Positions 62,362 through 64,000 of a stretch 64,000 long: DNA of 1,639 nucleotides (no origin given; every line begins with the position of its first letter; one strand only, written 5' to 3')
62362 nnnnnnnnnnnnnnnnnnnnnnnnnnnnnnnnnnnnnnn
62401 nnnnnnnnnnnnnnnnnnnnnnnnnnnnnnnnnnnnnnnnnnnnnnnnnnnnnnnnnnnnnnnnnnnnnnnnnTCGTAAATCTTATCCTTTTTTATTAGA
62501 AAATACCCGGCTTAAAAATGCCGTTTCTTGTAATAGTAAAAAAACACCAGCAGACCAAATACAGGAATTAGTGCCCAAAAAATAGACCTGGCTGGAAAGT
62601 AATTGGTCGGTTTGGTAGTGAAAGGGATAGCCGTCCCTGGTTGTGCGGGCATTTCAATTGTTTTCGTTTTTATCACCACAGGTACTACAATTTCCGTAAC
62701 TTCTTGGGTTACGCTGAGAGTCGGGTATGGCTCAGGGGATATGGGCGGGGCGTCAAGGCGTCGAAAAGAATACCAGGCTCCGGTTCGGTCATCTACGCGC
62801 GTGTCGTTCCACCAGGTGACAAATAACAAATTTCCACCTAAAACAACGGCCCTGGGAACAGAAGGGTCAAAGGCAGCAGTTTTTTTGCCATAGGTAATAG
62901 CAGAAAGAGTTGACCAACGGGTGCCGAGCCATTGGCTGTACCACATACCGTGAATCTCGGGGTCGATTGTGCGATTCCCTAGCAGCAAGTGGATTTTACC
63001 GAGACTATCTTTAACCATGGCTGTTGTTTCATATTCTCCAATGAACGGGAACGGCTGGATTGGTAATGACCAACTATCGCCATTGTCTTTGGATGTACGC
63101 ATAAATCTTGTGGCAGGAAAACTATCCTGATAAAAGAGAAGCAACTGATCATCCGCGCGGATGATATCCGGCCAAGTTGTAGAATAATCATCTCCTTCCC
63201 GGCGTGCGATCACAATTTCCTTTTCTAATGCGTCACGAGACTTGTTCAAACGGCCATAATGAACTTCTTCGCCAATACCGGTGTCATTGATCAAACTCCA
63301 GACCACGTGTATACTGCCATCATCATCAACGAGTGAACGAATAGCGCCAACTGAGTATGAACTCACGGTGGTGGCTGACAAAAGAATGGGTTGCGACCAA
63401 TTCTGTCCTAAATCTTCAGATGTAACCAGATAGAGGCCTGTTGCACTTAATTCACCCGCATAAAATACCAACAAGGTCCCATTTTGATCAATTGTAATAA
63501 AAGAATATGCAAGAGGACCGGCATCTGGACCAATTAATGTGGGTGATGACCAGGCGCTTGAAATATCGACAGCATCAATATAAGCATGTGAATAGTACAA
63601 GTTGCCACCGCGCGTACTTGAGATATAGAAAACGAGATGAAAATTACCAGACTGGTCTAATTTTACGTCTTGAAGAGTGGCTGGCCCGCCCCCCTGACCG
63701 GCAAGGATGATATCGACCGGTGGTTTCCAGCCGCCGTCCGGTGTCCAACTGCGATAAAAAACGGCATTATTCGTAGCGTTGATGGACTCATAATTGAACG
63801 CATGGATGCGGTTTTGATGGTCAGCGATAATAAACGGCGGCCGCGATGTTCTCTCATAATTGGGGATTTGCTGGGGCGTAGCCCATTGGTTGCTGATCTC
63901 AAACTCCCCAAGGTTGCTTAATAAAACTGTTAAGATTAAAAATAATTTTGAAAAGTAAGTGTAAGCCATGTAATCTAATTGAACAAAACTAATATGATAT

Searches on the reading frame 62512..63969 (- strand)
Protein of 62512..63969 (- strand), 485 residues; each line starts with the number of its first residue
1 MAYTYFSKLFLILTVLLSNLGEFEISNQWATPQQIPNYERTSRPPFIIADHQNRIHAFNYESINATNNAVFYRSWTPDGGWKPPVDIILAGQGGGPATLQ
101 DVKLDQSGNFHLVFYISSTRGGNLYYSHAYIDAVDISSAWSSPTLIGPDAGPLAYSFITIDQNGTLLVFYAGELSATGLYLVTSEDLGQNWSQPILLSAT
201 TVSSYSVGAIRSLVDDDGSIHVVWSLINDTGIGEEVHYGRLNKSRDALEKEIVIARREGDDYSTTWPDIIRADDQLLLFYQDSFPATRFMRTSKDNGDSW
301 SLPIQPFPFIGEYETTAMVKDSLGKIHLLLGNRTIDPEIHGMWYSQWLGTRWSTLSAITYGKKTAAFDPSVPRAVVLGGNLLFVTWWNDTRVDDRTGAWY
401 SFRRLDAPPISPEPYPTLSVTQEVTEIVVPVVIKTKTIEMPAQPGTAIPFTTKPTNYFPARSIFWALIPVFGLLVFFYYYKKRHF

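Call 7: search_protein_families(library=pfam, proteins=[window:62512-63969:-], max_evalue=0.0001)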
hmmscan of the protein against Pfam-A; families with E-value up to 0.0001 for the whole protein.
window:62512-63969:- (485 aa): 1 family
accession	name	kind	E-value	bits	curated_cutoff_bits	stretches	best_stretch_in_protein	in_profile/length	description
PF13088.12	BNR_2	-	1.2e-07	31.8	31.4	1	138-303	30-201/277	BNR repeat-like domain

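Call 65: search_protein_families(library=ncbifam, proteins=[window:62512-63969:-], max_evalue=0.00001)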
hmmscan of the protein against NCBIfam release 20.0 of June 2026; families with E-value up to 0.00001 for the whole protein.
window:62512-63969:- (485 aa): 0 families
